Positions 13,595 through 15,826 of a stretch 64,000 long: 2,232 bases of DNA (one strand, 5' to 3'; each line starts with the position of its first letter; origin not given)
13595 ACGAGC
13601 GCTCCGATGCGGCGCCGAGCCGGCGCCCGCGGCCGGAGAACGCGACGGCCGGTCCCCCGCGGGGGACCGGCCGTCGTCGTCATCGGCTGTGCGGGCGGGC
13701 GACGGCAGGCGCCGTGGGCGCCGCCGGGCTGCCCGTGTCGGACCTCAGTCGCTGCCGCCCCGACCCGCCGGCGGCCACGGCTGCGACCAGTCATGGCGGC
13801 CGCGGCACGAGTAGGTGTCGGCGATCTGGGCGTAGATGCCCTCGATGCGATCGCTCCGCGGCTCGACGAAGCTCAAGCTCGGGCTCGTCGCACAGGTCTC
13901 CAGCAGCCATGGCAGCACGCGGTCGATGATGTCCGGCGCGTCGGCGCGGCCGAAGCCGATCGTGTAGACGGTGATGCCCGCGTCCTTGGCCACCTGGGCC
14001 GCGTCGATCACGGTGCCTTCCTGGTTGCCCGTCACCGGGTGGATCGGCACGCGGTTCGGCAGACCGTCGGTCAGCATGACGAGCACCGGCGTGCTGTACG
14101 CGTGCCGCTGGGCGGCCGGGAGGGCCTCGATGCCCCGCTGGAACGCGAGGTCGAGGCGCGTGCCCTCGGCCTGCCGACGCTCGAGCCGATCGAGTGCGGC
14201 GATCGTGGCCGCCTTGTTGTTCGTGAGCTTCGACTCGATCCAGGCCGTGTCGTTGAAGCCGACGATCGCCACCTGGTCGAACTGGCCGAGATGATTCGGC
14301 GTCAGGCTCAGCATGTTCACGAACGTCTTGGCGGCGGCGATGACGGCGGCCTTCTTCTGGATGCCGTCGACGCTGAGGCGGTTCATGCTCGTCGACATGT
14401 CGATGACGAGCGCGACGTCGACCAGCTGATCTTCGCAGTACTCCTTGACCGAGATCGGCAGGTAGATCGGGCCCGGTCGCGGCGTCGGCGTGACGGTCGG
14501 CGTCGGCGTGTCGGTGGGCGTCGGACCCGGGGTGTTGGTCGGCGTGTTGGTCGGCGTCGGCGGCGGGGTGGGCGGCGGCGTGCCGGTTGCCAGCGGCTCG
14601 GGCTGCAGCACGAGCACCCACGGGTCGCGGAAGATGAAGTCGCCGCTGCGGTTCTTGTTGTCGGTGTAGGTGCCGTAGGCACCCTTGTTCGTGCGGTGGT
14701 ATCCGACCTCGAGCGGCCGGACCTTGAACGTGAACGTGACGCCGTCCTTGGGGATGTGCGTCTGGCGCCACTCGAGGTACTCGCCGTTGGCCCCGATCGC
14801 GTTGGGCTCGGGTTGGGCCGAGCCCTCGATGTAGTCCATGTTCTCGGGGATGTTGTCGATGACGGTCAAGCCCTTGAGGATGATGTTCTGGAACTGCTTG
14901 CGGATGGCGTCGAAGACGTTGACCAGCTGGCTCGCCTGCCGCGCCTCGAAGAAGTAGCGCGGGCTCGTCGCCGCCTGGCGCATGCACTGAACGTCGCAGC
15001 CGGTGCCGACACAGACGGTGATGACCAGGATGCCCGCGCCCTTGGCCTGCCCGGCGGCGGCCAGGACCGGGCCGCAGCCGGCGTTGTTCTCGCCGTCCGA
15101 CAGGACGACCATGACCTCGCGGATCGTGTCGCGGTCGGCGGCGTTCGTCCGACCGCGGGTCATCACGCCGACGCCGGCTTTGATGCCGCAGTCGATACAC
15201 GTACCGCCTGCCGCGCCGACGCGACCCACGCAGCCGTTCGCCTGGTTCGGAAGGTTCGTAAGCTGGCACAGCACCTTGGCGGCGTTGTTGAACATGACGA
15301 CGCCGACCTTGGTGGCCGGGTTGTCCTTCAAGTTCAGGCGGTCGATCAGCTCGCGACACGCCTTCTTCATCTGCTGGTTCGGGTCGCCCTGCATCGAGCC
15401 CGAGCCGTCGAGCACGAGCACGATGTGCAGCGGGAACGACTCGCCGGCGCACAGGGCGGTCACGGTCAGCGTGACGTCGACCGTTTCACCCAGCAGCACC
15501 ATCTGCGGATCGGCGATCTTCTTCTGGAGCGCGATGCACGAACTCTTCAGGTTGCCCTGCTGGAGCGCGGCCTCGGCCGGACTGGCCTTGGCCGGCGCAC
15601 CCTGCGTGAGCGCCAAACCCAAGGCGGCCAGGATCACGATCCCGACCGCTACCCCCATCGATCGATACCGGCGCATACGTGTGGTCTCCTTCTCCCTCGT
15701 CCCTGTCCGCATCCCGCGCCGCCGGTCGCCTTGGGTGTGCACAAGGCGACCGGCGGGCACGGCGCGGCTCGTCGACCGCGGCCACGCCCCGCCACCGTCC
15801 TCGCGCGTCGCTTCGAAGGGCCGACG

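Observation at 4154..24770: Array of six paralogous secreted vWA-domain proteins sharing a Cys-bracketed vWA module, RGD motifs and NHL propellers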

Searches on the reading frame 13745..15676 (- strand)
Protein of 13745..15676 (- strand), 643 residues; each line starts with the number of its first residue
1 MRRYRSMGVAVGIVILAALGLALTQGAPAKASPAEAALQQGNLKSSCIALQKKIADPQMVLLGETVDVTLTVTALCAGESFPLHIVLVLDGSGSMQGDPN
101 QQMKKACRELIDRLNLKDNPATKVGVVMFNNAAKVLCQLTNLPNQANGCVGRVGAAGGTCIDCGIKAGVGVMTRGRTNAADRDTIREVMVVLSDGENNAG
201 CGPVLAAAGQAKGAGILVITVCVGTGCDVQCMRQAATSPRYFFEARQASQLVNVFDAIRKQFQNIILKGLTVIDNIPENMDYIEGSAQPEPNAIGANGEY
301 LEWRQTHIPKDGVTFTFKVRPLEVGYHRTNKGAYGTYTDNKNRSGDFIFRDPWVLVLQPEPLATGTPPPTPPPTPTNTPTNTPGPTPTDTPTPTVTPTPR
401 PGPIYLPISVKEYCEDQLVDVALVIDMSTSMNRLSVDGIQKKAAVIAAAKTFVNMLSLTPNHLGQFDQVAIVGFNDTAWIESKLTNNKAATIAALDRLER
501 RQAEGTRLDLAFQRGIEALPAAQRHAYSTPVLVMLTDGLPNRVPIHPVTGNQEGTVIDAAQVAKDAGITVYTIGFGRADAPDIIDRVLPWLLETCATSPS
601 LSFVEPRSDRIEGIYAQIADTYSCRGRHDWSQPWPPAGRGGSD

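Call 6: search_protein_families(library=pfam, proteins=[window:13745-15676:-], max_evalue=0.01)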
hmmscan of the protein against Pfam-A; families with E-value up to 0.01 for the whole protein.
window:13745-15676:- (643 aa): 2 families
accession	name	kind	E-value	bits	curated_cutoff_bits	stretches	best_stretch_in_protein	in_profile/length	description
PF00092.34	VWA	-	1.8e-41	142.7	23.8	2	85-256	2-173/174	von Willebrand factor type A domain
PF13519.12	VWA_2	-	3.9e-27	95.4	27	2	421-538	1-106/107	von Willebrand factor type A domain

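Call 13: find_homologous_proteins(query=window:13745-15676:-, max_evalue=0.00001)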
Query window:13745-15676:- (643 aa): 172 proteins with E <= 0.00001 among 8000 candidates; the best 120 are listed.
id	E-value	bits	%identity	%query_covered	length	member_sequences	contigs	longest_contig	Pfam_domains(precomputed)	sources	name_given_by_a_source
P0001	0.0e+0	1470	100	100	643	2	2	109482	PF00092.35,PF13519.13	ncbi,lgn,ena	-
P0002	0.0e+0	1242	83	100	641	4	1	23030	PF00092.35,PF13519.13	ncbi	ncbi:MAG: VWA domain-containing protein [Ardenticatenales bacterium]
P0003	0.0e+0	1179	80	100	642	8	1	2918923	PF00092.35,PF13519.13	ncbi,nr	ncbi:MAG: VWA domain-containing protein [Ardenticatenales bacterium]|nr:VWA domain-containing protei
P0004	4.8e-260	882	63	100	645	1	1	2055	PF00092.35,PF13519.13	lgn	-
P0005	1.2e-257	874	62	100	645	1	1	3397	PF00092.35,PF13519.13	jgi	-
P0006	1.8e-254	864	62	99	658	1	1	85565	PF00092.35,PF13519.13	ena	-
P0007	1.0e-253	861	60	99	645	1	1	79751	PF00092.35,PF13519.13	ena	-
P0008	3.0e-250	850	59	99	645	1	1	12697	PF00092.35,PF13519.13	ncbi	-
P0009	6.9e-248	842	60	100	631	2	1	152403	PF00092.35,PF13519.13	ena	-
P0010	3.7e-247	840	59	98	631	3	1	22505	PF00092.35,PF13519.13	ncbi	-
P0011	3.9e-241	820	57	99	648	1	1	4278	PF00092.35,PF13519.13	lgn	-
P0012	9.6e-209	713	53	98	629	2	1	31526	PF13768.13,PF00092.35,PF13519.13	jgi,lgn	jgi:Mg-chelatase subunit ChlD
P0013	3.5e-204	698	53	99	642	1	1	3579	PF00092.35,PF13519.13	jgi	jgi:Mg-chelatase subunit ChlD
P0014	9.9e-204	696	53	92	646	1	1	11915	PF00092.35,PF13519.13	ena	-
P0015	4.1e-203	694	54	96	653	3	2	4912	PF00092.35,PF13519.13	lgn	-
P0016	3.4e-201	688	51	95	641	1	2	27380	PF13768.13,PF00092.35,PF13519.13,PF05762.21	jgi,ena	jgi:Mg-chelatase subunit ChlD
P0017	5.8e-198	677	51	99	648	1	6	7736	PF13768.13,PF00092.35,PF13519.13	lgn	-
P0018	3.7e-196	671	53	94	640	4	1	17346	PF00092.35,PF13519.13,PF05762.21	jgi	-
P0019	5.9e-193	661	51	99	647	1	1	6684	PF13768.13,PF00092.35,PF13519.13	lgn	-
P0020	6.5e-193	661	52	96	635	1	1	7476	PF13768.13,PF00092.35,PF13519.13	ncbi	-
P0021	1.3e-190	653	52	96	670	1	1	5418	PF00092.35,PF13519.13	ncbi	-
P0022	1.0e-188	647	49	100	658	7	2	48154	PF00092.35,PF13519.13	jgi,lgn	-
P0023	9.6e-185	634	50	97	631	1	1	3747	PF00092.35,PF13519.13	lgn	-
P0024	1.6e-183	629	49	99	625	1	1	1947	PF13768.13,PF00092.35,PF13519.13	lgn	-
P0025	1.3e-182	626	48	99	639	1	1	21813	PF00092.35,PF13519.13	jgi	jgi:Mg-chelatase subunit ChlD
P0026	1.6e-182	626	47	93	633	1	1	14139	PF06707.18,PF00092.35,PF13519.13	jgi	jgi:Mg-chelatase subunit ChlD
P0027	1.2e-179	617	48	99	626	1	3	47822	PF00092.35,PF13519.13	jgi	jgi:Mg-chelatase subunit ChlD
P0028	7.7e-179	614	48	100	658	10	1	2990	PF13768.13,PF00092.35,PF13519.13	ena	-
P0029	1.9e-177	609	47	99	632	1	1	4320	PF13768.13,PF00092.35,PF13519.13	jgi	jgi:Mg-chelatase subunit ChlD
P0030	3.0e-168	579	47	98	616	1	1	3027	PF00092.35,PF13519.13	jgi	jgi:Mg-chelatase subunit ChlD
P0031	8.5e-159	548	42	85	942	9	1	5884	PF13768.13,PF00092.35,PF25106.2,PF13519.13,PF05762.21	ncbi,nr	ncbi:hypothetical protein DCC79_14045 [bacterium]|nr:MAG: hypothetical protein DCC79_14045 [bacteriu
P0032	1.5e-154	534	46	97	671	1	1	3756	PF00092.35,PF13519.13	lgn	-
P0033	3.8e-153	529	40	88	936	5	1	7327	PF13768.13,PF06707.18,PF00092.35,PF13519.13,PF05762.21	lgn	-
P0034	3.9e-148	513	39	89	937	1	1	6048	PF13768.13,PF00092.35,PF13519.13,PF05762.21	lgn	-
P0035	5.4e-145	502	43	92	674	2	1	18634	PF00092.35,PF13519.13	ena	-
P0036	9.9e-140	485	42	92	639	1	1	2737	PF00092.35,PF13519.13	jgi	jgi:Mg-chelatase subunit ChlD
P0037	4.6e-136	473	42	95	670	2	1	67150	PF00092.35,PF13519.13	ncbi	-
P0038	1.0e-131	458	52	69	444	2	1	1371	PF00092.35,PF13519.13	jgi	jgi:Mg-chelatase subunit ChlD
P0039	7.8e-130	452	52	67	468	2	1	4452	PF00092.35,PF13519.13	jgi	-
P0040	2.9e-123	430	49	72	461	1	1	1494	PF00092.35,PF13519.13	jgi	jgi:hypothetical protein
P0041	6.1e-122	426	51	64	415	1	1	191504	PF00092.35,PF13519.13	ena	-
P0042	1.4e-120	422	52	61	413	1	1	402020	PF00092.35,PF13519.13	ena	-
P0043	1.4e-114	402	36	53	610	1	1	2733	PF00092.35,PF13519.13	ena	-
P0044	6.5e-111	390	48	63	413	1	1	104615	PF00092.35,PF13519.13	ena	-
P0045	2.8e-109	384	49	37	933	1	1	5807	PF00092.35,PF13519.13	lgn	-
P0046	1.6e-107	378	49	63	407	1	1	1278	PF00092.35,PF13519.13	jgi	jgi:hypothetical protein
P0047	1.3e-105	372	53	55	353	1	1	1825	PF00092.35,PF13519.13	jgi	jgi:uncharacterized protein YegL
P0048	5.9e-105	370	48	37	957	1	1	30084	PF00092.35,PF13519.13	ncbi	-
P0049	3.7e-104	367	49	35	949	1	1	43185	PF00092.35,PF13519.13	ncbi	-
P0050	6.0e-104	367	49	58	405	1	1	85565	PF00092.35,PF13519.13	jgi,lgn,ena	-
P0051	1.1e-102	363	44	64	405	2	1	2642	PF00092.35,PF13519.13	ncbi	-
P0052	1.9e-102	362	36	98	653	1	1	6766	PF00092.35,PF13519.13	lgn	-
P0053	2.9e-102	361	49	59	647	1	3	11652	PF00092.35,PF13519.13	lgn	-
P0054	2.9e-102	361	49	56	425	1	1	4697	PF00092.35,PF13519.13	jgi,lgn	jgi:Mg-chelatase subunit ChlD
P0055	2.9e-101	358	48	53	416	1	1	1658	PF00092.35,PF13519.13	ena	-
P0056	3.6e-101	357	44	56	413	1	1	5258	PF00092.35,PF13519.13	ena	-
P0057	3.3e-100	354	48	60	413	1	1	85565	PF00092.35,PF13519.13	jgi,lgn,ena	-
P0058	5.8e-99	350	39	98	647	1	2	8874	PF00092.35,PF13519.13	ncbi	-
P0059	6.6e-98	347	48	35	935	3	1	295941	PF00092.35,PF13519.13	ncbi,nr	ncbi:MAG: VWA domain-containing protein [Caldilineae bacterium]|nr:VWA domain-containing protein [Ca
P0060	1.0e-97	346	47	56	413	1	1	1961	PF00092.35,PF13519.13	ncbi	-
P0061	2.4e-97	345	45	37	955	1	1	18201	PF00092.35,PF13519.13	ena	-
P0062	2.1e-96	342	35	93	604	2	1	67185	PF13768.13,PF00092.35,PF13519.13,PF01882.26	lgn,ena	-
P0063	1.3e-95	339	62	36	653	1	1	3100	PF00092.35,PF13519.13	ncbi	ncbi:MAG: vWA domain-containing protein [Ardenticatenales bacterium]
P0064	1.8e-95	339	37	98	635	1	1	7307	PF00092.35,PF13519.13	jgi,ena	-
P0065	5.6e-95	337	46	63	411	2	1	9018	PF00092.35,PF13519.13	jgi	-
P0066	6.1e-95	337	62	37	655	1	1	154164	PF00092.35,PF13519.13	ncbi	ncbi:MAG: vWA domain-containing protein [Anaerolineae bacterium]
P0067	2.4e-94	335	50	48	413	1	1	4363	PF00092.35,PF13519.13,PF05762.21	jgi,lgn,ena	-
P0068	1.2e-93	333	46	58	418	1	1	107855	PF00092.35,PF13519.13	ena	-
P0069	1.7e-93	332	44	37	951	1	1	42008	PF00092.35,PF13519.13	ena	-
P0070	3.5e-93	331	47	31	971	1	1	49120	PF00092.35,PF13519.13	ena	-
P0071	5.0e-93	331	45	35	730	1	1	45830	PF00092.35,PF13519.13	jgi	jgi:Mg-chelatase subunit ChlD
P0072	4.3e-92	328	43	51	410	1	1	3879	PF00092.35,PF13519.13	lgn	-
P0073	1.2e-91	326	44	34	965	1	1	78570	PF00092.35,PF13519.13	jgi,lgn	-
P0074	4.7e-91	324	51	50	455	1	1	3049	PF00092.35,PF13519.13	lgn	-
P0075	6.9e-91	324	44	34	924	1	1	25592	PF00092.35,PF13519.13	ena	-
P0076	8.3e-91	323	45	62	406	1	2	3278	PF00092.35,PF13519.13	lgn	-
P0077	1.8e-90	322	43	39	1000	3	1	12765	PF00092.35,PF13519.13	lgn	-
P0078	2.0e-90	322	44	36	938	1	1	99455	PF00092.35,PF13519.13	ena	-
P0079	2.3e-90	322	44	41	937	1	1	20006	PF00092.35,PF13519.13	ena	-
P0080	2.3e-90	322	35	98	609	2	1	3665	PF13768.13,PF00092.35,PF13519.13,PF01882.26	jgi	-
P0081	2.8e-90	321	47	38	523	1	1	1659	PF00092.35,PF13519.13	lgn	-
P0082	3.6e-89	318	50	49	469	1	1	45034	PF00092.35,PF13519.13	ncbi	ncbi:MAG: vWA domain-containing protein [Ardenticatenales bacterium]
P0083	4.0e-89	318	44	34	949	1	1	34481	PF00092.35,PF13519.13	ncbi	-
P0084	7.5e-88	313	43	39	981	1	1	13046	PF00092.35,PF13519.13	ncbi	-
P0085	4.5e-87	311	42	64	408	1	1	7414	PF00092.35,PF13519.13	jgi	jgi:uncharacterized protein YegL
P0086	1.7e-86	309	43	36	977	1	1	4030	PF00092.35,PF13519.13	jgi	jgi:Mg-chelatase subunit ChlD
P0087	8.4e-86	307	46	38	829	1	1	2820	PF00092.35,PF13519.13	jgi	jgi:Mg-chelatase subunit ChlD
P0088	3.2e-85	305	46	33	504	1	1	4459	PF00092.35,PF13519.13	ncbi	ncbi:MAG: VWA domain-containing protein [Ardenticatenales bacterium]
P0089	1.6e-84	303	50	48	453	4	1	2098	PF00092.35,PF13519.13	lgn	-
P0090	2.8e-83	298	36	93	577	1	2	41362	PF13768.13,PF00092.35,PF13519.13,PF01882.26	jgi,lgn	jgi:Mg-chelatase subunit ChlD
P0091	1.2e-82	296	46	53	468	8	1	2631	PF00092.35,PF13519.13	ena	-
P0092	5.7e-82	294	43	58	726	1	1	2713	PF00092.35,PF13519.13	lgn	-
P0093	9.0e-81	290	46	52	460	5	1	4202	PF00092.35,PF13519.13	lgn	-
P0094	5.2e-80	288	54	37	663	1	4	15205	PF00092.35,PF13519.13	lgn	-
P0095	3.3e-79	285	35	96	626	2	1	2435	PF00092.35,PF13519.13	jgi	jgi:Mg-chelatase subunit ChlD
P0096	3.8e-79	285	41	56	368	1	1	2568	PF00092.35,PF13519.13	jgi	jgi:uncharacterized protein YegL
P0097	4.9e-79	284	44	34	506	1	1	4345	PF00092.35,PF13519.13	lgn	-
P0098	5.4e-79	284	46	35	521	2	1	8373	PF00092.35,PF13519.13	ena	-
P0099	9.0e-77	277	51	36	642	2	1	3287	PF00092.35,PF13519.13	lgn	-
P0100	1.4e-76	276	46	34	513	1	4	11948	PF00092.35,PF13519.13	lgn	-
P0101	3.7e-76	275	34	91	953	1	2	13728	PF13768.13,PF00092.35,PF13519.13,PF05762.21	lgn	-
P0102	1.1e-75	273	33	99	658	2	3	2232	PF00092.35,PF13519.13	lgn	-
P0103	1.4e-75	273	52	37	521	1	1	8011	PF00092.35,PF13519.13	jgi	jgi:Mg-chelatase subunit ChlD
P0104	2.1e-73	266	43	34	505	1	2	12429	PF00092.35,PF13519.13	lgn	-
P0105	7.6e-73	264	44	53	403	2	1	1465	PF00092.35,PF13519.13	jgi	jgi:uncharacterized protein YegL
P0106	1.0e-72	263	43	57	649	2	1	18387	PF00092.35,PF13519.13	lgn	-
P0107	3.6e-72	262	41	49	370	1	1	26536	PF00092.35,PF13519.13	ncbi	ncbi:MAG: vWA domain-containing protein [Ardenticatenales bacterium]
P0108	9.1e-72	260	35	90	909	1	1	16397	PF13768.13,PF00092.35,PF13519.13,PF01882.26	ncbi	-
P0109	3.7e-71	258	31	54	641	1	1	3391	PF00092.35,PF13519.13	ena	-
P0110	4.8e-71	258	31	49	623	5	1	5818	PF00092.35,PF13519.13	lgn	-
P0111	6.3e-71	258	33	93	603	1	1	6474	PF13768.13,PF00092.35,PF13519.13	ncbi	-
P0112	3.3e-69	252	39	50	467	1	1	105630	PF00092.35,PF13519.13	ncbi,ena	-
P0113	8.1e-69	251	32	90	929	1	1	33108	PF13768.13,PF00092.35,PF13519.13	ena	-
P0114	1.1e-68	250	33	35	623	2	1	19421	PF00092.35,PF13519.13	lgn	-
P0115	8.5e-68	247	48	38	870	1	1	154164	PF00092.35,PF13519.13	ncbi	ncbi:MAG: vWA domain-containing protein [Anaerolineae bacterium]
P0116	5.3e-67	245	31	36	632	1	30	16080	PF00092.35,PF13519.13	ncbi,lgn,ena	-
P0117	1.4e-66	243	39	22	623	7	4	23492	PF11775.14,PF00092.35,PF13519.13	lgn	-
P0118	9.4e-66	240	41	52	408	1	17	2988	PF00092.35,PF13519.13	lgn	-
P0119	8.4e-65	237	30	51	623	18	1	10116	PF00092.35,PF13519.13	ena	-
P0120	1.5e-64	237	30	96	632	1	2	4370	PF00092.35,PF13519.13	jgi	jgi:hypothetical protein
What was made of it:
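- JGI labels homologs 'Mg-chelatase subunit ChlD' (call 13).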

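Call 14: find_encoding_contigs(protein=P0003, flank=10000, max_places=3)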
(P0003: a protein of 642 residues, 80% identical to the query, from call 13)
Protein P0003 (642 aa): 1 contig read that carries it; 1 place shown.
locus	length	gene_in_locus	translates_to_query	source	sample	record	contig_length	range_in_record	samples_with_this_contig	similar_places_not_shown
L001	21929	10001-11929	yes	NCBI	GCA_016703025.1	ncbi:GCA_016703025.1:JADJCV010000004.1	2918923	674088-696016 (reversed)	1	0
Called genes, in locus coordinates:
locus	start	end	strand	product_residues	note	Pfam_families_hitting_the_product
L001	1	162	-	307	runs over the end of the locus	PF01209:Ubie_methyltran, PF13489:Methyltransf_23, PF13847:Methyltransf_31, PF08241:Methyltransf_11, PF08242:Methyltransf_12, PF13649:Methyltransf_25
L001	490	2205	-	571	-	PF00092:VWA, PF13519:VWA_2, PF13768:VWA_3 (faint), PF00092:VWA, PF13519:VWA_2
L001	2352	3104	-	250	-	PF13442:Cytochrome_CBB3 (weak), PF00034:Cytochrom_C (faint), PF13442:Cytochrome_CBB3 (weak)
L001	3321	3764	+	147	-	PF01575:MaoC_dehydratas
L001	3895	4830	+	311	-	PF00753:Lactamase_B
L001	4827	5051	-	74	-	-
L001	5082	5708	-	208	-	-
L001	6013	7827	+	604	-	PF00009:GTP_EFTU, PF03144:GTP_EFTU_D2 (weak), PF00679:EFG_C, PF06421:LepA_C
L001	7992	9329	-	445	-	PF00092:VWA, PF13519:VWA_2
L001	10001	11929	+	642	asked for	PF00092:VWA, PF13519:VWA_2, PF00092:VWA, PF13519:VWA_2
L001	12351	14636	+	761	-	PF00092:VWA, PF13768:VWA_3 (weak), PF13519:VWA_2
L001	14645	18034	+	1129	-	PF08450:SGL (faint), PF01436:NHL (weak), PF00092:VWA, PF05762:VWA_CoxE (weak), PF13519:VWA_2, PF13768:VWA_3 (weak), PF00092:VWA, PF13519:VWA_2, +1 more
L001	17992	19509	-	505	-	-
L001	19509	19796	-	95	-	-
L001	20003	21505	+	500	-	PF00092:VWA, PF13519:VWA_2, PF13768:VWA_3 (weak), PF00092:VWA, PF13519:VWA_2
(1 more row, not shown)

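Call 15: find_encoding_contigs(protein=P0009, flank=10000, max_places=3)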
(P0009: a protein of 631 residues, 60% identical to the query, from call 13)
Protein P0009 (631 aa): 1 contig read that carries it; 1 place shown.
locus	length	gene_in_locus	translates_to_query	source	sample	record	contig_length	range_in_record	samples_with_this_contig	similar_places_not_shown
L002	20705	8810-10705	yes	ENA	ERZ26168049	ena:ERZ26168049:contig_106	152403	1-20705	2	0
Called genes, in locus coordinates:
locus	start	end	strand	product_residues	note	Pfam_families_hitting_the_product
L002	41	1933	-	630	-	PF00092:VWA, PF13519:VWA_2, PF00092:VWA, PF13519:VWA_2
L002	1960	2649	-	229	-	PF00034:Cytochrom_C, PF13442:Cytochrome_CBB3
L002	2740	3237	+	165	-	PF01575:MaoC_dehydratas, PF13452:FAS1_DH_region (weak)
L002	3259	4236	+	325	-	PF00753:Lactamase_B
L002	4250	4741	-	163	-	-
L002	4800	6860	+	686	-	PF00009:GTP_EFTU, PF00679:EFG_C, PF06421:LepA_C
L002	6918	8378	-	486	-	PF00092:VWA, PF13519:VWA_2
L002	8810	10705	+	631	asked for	PF00092:VWA, PF13519:VWA_2, PF00092:VWA, PF13519:VWA_2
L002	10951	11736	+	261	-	-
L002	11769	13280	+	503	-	PF00092:VWA (weak), PF05762:VWA_CoxE (faint), PF13768:VWA_3 (faint), PF00092:VWA, PF13519:VWA_2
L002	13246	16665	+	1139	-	PF01436:NHL (faint), PF08450:SGL (faint), PF00092:VWA, PF05762:VWA_CoxE (faint), PF13768:VWA_3 (faint), PF13519:VWA_2, PF00092:VWA, PF13519:VWA_2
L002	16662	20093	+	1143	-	PF01436:NHL (faint), PF08450:SGL (faint), PF24684:Vgb_lyase (faint), PF00092:VWA, PF13519:VWA_2, PF13768:VWA_3 (weak), PF00092:VWA, PF13519:VWA_2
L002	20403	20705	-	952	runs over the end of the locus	PF04932:Wzy_C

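Call 23: find_related_loci(query=A1, collection=genome_contigs, flank=10000)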
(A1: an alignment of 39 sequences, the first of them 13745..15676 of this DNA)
Query A1 (643 aa) in genome_contigs; peptide patterns used: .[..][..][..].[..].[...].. (x = any residue, [..] = any of these).
174 stretches matched a pattern; 101 encode a relative of the query (tblastn E <= 1e-3); the best 80 are kept; 80 distinct loci.
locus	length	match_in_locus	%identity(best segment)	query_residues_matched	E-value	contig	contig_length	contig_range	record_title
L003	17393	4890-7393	83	1-640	0e+0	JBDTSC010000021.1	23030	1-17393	MAG: Ardenticatenales bacterium isolate cluster3_bin.261 NODE_7429_length_23030_cov_11.834951, whole genome shotgun sequ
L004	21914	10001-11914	80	1-638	0e+0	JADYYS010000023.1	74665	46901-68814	MAG: Ardenticatenales bacterium isolate SJ541 c_000000471409, whole genome shotgun sequence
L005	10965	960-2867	54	1-636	0e+0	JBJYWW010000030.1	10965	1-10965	MAG: Anaerolineae bacterium isolate S0_2_050615r3r5_48 S0_2_050615r3r5_48_000000000030, whole genome shotgun sequence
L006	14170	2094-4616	52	1-635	2e-180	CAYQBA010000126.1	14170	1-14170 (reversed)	MAG TPA_asm: uncultured Anaerolineales bacterium isolate binchicken_co27_399 genome assembly, contig: NODE_7596_length_1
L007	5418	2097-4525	52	1-620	3e-180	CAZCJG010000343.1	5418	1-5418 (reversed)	MAG TPA_asm: uncultured Anaerolineales bacterium isolate SRP173033_co3_125 genome assembly, contig: NODE_23115_length_54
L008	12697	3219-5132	59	1-636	0e+0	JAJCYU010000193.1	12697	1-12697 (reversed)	MAG: Anaerolineae bacterium isolate OFTM155 OFTM155_192, whole genome shotgun sequence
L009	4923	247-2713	47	1-635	1e-170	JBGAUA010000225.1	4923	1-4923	MAG: Anaerolineae bacterium isolate MAG_MBR_AS.19 MBRAS-19_NODE_225_length_4923_cov_4.440570, whole genome shotgun seque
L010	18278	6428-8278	50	1-635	8e-176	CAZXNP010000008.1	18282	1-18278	MAG TPA_asm: uncultured Anaerolineales bacterium isolate binchicken_co275_228 genome assembly, contig: NODE_4084_length_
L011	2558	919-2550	53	1-544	1e-162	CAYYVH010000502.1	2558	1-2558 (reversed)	MAG TPA_asm: uncultured Anaerolineales bacterium isolate binchicken_co275_18 genome assembly, contig: NODE_98395_length_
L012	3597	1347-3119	40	48-643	4e-96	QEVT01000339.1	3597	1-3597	MAG: bacterium isolate UCB3 J3_scaffold_16720, whole genome shotgun sequence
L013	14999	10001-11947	36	8-643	3e-89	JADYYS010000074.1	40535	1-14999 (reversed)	MAG: Ardenticatenales bacterium isolate SJ541 c_000001857064, whole genome shotgun sequence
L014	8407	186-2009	39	30-635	8e-88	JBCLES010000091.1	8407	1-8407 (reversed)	Anaerolineae bacterium isolate SLM_MC1B_810-D21 Node_91_length_8407_cov_65.187558, whole genome shotgun sequence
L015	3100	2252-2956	62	76-630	1e-83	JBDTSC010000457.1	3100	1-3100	MAG: Ardenticatenales bacterium isolate cluster3_bin.261 NODE_209045_length_3100_cov_10.388834, whole genome shotgun seq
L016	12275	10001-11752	32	41-630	2e-74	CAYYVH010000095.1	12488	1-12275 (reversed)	MAG TPA_asm: uncultured Anaerolineales bacterium isolate binchicken_co275_18 genome assembly, contig: NODE_7573_length_1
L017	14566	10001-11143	42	265-632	8e-69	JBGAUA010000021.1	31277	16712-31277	MAG: Anaerolineae bacterium isolate MAG_MBR_AS.19 MBRAS-19_NODE_21_length_31277_cov_4.810327, whole genome shotgun seque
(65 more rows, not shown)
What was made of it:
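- There are several to 10 or more such genes per MAG (call 23). The regex-based census is biased towards loci retrieved with a module-B pattern (call 23).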
